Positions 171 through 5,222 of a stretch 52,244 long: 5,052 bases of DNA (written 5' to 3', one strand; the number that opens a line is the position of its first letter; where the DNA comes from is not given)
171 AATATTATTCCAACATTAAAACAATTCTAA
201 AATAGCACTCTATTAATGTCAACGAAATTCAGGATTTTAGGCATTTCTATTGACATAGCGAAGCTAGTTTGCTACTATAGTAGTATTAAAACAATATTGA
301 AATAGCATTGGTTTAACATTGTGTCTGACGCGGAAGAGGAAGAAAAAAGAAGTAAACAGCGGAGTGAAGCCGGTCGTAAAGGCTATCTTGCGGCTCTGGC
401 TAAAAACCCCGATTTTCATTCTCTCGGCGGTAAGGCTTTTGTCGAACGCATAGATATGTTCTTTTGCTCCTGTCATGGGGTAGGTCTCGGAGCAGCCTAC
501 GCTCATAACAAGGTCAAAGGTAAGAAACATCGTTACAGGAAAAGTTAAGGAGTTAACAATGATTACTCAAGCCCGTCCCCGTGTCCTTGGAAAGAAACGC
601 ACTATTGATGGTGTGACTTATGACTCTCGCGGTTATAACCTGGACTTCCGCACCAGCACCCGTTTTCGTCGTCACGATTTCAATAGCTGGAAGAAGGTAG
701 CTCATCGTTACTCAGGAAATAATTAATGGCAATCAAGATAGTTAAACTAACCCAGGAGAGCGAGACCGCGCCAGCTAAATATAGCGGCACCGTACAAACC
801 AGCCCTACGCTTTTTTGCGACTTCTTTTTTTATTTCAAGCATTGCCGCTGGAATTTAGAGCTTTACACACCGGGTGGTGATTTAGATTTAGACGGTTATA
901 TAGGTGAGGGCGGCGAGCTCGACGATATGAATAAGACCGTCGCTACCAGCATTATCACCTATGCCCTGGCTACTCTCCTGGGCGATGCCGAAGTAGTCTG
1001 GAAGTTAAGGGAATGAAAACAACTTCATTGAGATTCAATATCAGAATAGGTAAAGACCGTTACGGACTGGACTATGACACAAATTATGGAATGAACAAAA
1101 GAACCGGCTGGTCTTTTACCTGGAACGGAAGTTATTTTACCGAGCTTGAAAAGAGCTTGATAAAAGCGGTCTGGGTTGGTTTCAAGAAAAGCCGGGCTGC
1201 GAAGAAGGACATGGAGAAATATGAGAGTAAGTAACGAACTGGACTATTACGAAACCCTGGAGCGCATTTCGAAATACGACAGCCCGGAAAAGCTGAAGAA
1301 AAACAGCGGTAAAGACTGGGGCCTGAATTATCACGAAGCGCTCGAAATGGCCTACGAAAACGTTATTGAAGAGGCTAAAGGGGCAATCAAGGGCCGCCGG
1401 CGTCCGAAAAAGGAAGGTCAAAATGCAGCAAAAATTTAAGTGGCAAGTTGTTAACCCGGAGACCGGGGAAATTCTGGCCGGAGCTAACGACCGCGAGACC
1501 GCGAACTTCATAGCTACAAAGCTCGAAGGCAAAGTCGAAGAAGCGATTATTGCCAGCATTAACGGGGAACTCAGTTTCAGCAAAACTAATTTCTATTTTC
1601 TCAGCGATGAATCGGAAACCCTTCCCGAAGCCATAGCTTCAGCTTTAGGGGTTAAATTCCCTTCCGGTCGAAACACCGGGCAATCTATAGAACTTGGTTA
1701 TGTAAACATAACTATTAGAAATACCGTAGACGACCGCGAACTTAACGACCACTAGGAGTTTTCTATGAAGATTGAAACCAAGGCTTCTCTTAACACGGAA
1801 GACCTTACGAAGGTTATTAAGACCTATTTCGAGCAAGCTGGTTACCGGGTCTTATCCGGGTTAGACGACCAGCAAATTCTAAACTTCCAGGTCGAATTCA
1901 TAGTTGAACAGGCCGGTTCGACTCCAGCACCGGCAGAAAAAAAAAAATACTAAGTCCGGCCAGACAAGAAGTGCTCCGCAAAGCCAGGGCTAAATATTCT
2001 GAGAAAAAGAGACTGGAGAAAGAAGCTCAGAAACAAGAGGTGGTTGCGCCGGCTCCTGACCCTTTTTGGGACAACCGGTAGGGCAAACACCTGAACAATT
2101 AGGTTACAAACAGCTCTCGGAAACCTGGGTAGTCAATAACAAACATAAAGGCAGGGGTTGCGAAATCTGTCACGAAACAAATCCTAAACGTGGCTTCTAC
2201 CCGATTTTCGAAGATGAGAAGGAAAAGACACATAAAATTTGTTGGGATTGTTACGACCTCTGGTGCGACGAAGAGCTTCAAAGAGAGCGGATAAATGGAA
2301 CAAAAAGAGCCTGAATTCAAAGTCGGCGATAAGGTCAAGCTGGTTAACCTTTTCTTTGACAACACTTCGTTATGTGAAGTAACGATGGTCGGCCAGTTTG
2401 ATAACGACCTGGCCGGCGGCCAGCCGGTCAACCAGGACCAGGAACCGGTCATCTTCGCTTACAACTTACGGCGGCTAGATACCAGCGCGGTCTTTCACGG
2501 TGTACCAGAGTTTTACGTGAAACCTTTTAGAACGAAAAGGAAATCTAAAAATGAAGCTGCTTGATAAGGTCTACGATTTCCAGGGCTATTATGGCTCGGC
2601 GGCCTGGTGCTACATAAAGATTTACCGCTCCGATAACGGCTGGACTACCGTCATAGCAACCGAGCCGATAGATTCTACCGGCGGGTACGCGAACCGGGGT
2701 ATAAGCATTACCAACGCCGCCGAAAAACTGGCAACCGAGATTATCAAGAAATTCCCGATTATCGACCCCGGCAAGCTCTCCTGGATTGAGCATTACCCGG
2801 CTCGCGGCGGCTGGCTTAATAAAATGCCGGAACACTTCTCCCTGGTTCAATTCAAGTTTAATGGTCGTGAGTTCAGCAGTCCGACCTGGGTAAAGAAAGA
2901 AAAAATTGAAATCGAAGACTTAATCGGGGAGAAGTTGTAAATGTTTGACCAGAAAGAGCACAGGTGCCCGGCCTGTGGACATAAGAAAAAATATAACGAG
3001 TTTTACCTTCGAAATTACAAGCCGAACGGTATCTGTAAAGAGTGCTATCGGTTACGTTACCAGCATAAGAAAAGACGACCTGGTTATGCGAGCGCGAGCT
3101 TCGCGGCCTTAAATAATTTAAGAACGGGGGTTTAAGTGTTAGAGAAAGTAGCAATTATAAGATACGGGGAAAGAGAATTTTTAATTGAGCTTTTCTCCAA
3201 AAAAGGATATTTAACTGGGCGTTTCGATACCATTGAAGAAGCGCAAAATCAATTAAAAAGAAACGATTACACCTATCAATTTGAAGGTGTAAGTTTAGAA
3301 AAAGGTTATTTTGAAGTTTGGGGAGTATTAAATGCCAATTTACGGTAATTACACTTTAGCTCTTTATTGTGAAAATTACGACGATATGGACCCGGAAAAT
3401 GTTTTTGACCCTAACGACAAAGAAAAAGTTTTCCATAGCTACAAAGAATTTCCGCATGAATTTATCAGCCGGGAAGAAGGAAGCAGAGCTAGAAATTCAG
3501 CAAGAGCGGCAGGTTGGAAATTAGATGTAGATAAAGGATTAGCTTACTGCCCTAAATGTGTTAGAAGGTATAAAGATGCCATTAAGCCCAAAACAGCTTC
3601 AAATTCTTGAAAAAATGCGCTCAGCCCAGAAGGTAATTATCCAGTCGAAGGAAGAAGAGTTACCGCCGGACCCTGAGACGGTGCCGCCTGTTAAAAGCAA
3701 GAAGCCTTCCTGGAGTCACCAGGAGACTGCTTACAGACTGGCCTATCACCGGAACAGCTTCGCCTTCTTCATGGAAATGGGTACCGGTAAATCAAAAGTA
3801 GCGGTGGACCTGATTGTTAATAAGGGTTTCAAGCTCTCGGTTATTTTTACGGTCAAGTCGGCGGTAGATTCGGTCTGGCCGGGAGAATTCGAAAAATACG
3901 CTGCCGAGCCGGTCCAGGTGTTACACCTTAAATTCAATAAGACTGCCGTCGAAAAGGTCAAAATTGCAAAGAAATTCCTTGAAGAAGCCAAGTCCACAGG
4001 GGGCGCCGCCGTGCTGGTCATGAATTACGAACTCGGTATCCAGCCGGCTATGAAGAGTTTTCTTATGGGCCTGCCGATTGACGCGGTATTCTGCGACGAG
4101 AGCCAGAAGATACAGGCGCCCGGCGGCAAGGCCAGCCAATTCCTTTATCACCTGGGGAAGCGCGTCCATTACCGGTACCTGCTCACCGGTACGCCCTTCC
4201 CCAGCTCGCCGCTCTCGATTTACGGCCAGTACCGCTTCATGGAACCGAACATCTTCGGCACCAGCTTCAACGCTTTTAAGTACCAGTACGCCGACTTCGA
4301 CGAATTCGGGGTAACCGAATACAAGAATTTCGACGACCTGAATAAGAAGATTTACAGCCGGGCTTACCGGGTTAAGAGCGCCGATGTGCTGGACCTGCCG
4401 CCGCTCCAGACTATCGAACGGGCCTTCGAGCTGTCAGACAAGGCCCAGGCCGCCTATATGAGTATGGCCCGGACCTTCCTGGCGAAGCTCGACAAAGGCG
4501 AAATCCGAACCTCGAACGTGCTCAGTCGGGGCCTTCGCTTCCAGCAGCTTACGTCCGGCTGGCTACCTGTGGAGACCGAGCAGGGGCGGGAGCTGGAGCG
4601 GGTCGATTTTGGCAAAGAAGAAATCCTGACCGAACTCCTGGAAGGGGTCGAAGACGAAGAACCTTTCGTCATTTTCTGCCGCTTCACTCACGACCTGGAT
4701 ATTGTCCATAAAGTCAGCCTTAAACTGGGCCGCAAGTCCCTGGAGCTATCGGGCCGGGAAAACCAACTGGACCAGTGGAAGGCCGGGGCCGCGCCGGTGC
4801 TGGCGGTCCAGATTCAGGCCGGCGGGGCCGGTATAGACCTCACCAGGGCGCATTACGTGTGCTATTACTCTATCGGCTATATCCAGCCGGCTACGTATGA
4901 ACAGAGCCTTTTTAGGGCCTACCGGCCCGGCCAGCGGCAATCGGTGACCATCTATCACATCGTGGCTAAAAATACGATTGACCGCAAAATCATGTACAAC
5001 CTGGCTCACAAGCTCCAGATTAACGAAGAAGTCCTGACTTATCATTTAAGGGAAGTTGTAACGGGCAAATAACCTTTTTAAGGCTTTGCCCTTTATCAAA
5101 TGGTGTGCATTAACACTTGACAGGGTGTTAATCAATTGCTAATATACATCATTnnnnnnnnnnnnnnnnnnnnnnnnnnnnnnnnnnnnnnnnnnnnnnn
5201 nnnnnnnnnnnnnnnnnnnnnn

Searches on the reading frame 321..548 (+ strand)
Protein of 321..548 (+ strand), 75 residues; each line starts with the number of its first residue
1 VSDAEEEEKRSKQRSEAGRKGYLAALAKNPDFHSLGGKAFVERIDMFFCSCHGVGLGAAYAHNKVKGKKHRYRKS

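Call 36: search_protein_families(library=phrogs, proteins=[window:321-548:+], max_evalue=0.01)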
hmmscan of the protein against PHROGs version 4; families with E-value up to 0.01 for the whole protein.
window:321-548:+ (75 aa): 1 family
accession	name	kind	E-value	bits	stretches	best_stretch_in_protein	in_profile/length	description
phrog_7010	-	unknown function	0.0053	17.6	1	44-69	13-40/44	-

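Call 37: search_protein_families(library=pfam, proteins=[window:321-548:+], max_evalue=0.05)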
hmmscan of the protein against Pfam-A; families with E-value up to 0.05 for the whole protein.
window:321-548:+ (75 aa): 0 families

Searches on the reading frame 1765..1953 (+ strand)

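Call 47: search_protein_families(library=pfam, proteins=[window:1765-1953:+], max_evalue=0.05)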
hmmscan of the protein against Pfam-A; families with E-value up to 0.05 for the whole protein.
window:1765-1953:+ (62 aa): 1 family
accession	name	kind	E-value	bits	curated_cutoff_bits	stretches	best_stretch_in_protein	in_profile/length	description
PF12046.13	CCB1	-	0.041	13.7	25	1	5-42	34-71/168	Cofactor assembly of complex C subunit B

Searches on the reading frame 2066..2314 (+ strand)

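Call 47: search_protein_families(library=pfam, proteins=[window:2066-2314:+], max_evalue=0.05)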
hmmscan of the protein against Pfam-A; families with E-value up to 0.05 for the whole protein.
window:2066-2314:+ (82 aa): 1 family
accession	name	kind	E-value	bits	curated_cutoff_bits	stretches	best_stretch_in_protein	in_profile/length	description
PF24734.1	DUF7685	-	0.00085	19.6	27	1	32-64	2-33/43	Domain of unknown function (DUF7685)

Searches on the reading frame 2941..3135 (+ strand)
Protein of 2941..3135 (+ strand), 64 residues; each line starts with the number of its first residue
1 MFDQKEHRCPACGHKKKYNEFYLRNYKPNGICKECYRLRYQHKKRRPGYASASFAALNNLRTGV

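Call 47: search_protein_families(library=pfam, proteins=[window:2941-3135:+], max_evalue=0.05)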
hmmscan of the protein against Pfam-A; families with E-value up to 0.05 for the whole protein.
window:2941-3135:+ (64 aa): 2 families
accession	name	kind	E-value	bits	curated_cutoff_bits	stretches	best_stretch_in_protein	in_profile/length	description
PF08273.17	Zn_Ribbon_Prim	-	0.0024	18.6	23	1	5-35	2-31/37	Zinc-binding domain of primase-helicase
PF14354.12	Lar_restr_allev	-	0.018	15.7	28.6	1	8-52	5-46/58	Restriction alleviation protein Lar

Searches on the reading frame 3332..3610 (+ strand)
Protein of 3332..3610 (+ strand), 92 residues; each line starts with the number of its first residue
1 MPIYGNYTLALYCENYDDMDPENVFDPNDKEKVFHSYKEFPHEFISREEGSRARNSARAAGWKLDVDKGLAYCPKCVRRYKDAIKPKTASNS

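Call 37: search_protein_families(library=pfam, proteins=[window:3332-3610:+], max_evalue=0.05)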
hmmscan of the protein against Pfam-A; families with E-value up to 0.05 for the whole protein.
window:3332-3610:+ (92 aa): 1 family
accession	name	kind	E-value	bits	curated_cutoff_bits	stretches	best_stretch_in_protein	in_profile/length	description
PF01783.29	Ribosomal_L32p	-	0.027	15.1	21.3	0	51-76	8-32/56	Ribosomal L32p protein family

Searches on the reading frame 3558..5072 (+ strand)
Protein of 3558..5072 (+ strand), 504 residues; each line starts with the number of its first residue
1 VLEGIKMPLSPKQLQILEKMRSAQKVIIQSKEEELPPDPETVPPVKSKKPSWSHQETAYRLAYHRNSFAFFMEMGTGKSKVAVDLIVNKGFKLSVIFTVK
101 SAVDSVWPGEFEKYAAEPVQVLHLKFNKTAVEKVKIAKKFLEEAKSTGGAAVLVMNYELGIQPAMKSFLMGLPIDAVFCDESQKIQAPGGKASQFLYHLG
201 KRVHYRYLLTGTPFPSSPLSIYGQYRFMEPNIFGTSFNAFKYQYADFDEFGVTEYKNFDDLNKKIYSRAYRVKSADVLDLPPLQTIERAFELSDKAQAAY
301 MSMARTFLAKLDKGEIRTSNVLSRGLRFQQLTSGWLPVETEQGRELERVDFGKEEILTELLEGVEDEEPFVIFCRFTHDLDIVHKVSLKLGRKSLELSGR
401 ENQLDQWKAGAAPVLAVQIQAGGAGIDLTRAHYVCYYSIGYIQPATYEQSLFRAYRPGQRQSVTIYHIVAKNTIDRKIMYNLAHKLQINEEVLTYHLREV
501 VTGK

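Call 11: search_protein_families(library=pfam, proteins=[window:3558-5072:+], max_evalue=0.01)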
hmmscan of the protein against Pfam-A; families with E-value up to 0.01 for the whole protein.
window:3558-5072:+ (504 aa): 2 families
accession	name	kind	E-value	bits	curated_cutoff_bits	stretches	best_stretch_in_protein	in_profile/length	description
PF00176.29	SNF2-rel_dom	-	4.2e-15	56.1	24.9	1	73-318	25-268/290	SNF2-related domain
PF00271.37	Helicase_C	-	2.4e-09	37.9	23.5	1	353-458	2-110/110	Helicase conserved C-terminal domain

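Call 49: find_homologous_proteins(query=window:3558-5072:+, max_evalue=1e-60)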
Query window:3558-5072:+ (504 aa): 904 proteins with E <= 1e-60 among 8000 candidates; the best 120 are listed.
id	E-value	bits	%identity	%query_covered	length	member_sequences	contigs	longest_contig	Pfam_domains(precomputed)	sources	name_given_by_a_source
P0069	0.0e+0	1123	100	99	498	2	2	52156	PF00176.30,PF00271.38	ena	-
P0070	1.4e-162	560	56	90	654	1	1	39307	PF00176.30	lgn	-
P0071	5.2e-159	548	55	90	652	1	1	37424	PF00176.30,PF00271.38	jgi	jgi:SNF2 family DNA or RNA helicase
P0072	1.3e-142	494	52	90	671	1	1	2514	PF00176.30,PF00271.38,PF04851.22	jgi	jgi:hypothetical protein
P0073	4.0e-140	486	48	96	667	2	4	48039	PF00176.30,PF00271.38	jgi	jgi:hypothetical protein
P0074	3.3e-124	433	47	90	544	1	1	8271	PF00176.30,PF00271.38,PF04851.22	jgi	jgi:SNF2 family DNA or RNA helicase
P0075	7.1e-119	416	47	91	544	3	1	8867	PF00176.30,PF00271.38,PF04851.22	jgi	jgi:SNF2 family DNA or RNA helicase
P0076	2.1e-117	411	45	94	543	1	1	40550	PF00176.30,PF00271.38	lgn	-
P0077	9.9e-116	405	46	90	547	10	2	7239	PF00176.30,PF00271.38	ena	-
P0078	1.5e-115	405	43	96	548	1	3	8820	PF00176.30,PF00271.38,PF04851.22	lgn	-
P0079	2.0e-115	404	44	95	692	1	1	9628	PF00270.36,PF00176.30,PF00271.38,PF04851.22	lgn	-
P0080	5.7e-115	403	43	94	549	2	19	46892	PF00176.30,PF00271.38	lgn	-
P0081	9.2e-114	399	45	92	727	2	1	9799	PF00176.30,PF19474.5,PF00271.38,PF04851.22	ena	-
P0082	3.5e-112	394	43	91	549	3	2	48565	PF00176.30,PF00271.38,PF04851.22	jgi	-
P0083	7.0e-112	393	42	97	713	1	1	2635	PF00176.30,PF00271.38,PF04851.22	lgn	-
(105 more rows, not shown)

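Call 50: find_encoding_contigs(protein=P0071, flank=10000, max_places=2)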
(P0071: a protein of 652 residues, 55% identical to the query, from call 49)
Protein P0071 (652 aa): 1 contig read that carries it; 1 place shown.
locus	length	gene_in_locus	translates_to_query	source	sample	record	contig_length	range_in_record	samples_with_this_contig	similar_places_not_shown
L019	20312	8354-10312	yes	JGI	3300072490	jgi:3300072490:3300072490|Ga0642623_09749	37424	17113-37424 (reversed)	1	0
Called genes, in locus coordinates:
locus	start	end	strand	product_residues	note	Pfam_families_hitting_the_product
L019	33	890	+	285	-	-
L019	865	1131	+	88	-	-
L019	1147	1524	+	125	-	-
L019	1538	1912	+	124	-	-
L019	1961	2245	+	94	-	-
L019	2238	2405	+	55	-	-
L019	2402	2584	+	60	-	-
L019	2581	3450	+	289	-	PF01510:Amidase_2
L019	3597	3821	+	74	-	-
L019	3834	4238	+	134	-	-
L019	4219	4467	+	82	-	-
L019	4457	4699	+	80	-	-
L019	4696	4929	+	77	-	-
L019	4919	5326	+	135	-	-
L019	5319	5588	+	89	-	-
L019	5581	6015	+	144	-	-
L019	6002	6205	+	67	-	-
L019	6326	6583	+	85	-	-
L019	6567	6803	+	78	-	-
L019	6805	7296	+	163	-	-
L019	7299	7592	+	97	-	-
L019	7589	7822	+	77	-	-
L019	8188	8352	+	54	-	-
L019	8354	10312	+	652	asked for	PF00176:SNF2-rel_dom, PF00271:Helicase_C (faint)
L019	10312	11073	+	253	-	PF01555:N6_N4_Mtase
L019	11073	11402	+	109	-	-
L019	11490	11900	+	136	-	-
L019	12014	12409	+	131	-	PF23984:DUF7307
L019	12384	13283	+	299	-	-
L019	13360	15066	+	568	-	-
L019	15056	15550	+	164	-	-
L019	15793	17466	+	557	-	PF00580:UvrD-helicase, PF13245:AAA_19, PF13538:UvrD_C_2 (faint)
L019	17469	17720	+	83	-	-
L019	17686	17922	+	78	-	-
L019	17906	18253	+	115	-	-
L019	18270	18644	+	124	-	-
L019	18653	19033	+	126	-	-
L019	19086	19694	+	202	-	-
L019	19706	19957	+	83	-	-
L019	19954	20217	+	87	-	-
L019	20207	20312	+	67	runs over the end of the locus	-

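Call 51: find_encoding_contigs(protein=P0073, flank=10000, max_places=3)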
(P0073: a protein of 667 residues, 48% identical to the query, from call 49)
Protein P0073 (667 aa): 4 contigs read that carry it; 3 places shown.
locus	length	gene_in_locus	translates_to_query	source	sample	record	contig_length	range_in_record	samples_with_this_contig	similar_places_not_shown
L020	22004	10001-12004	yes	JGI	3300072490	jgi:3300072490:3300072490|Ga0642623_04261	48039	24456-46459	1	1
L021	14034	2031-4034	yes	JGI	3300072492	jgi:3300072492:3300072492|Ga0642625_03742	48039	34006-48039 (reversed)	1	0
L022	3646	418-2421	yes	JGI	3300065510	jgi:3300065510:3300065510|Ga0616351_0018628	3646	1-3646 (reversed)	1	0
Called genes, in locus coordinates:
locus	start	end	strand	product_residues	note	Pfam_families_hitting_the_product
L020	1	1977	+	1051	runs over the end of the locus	PF05709:Sipho_tail (weak), PF12768:Rax2 (weak)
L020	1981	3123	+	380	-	PF14594:Sipho_Gp37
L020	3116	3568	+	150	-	-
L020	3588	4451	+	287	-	PF01510:Amidase_2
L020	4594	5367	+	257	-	-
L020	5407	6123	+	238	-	-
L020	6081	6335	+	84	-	PF13619:KTSC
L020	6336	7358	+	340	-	-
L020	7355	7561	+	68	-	-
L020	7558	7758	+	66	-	-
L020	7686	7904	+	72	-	-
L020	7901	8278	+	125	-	-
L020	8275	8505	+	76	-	-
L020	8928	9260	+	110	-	-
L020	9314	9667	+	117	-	-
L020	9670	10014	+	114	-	-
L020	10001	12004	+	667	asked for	PF00176:SNF2-rel_dom, PF00271:Helicase_C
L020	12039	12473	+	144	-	-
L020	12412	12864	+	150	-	PF23984:DUF7307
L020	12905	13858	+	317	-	-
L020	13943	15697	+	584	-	-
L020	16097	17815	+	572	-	PF00580:UvrD-helicase, PF13245:AAA_19, PF13538:UvrD_C_2 (faint)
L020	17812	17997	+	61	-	-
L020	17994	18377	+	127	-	-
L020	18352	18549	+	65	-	-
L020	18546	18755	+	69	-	-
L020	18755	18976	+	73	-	-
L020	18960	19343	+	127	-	-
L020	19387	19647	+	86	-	-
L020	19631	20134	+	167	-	-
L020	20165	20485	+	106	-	-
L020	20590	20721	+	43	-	-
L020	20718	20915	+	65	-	-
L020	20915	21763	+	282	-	-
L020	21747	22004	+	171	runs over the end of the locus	-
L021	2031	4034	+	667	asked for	PF00176:SNF2-rel_dom, PF00271:Helicase_C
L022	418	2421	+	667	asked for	PF00176:SNF2-rel_dom, PF00271:Helicase_C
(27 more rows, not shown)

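Call 75: find_encoding_contigs(protein=P0076, flank=10000, max_places=1)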
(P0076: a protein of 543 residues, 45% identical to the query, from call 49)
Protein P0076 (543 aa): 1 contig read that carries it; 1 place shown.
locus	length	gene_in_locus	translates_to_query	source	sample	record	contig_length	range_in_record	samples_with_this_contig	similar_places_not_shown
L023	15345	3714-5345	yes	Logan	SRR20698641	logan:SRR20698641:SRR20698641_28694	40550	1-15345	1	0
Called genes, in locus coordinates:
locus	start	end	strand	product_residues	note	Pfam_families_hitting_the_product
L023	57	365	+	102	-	-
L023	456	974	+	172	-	PF19474:DUF6011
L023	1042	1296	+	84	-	-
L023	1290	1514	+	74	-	-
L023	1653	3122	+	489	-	PF06508:QueC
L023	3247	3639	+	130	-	-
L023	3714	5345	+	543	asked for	PF00176:SNF2-rel_dom, PF00271:Helicase_C (faint)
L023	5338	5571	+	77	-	-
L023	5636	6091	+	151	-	-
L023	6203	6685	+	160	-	PF23984:DUF7307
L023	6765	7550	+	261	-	-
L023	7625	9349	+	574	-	-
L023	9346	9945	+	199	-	PF00929:RNase_T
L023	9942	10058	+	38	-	-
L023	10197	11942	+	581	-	PF00580:UvrD-helicase, PF13245:AAA_19, PF13538:UvrD_C_2 (faint)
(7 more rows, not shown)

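Call 76: find_encoding_contigs(protein=P0080, flank=10000, max_places=1)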
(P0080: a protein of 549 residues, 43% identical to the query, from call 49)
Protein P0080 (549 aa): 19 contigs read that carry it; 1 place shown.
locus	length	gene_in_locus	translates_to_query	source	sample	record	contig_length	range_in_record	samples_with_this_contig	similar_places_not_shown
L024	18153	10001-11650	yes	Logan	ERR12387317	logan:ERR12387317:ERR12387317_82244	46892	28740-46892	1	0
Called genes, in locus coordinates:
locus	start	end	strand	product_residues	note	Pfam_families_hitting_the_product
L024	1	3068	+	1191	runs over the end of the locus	-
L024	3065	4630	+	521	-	-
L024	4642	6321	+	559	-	-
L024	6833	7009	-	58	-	-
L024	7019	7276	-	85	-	-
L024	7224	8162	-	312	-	PF00589:Phage_integrase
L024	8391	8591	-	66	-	-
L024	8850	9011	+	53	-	-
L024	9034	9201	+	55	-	-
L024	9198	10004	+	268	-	PF00145:DNA_methylase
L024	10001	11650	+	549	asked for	PF00176:SNF2-rel_dom, PF00271:Helicase_C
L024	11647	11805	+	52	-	-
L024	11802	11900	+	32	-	-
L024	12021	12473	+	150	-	PF23984:DUF7307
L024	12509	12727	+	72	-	PF24729:Acb2_Tad1_hairpin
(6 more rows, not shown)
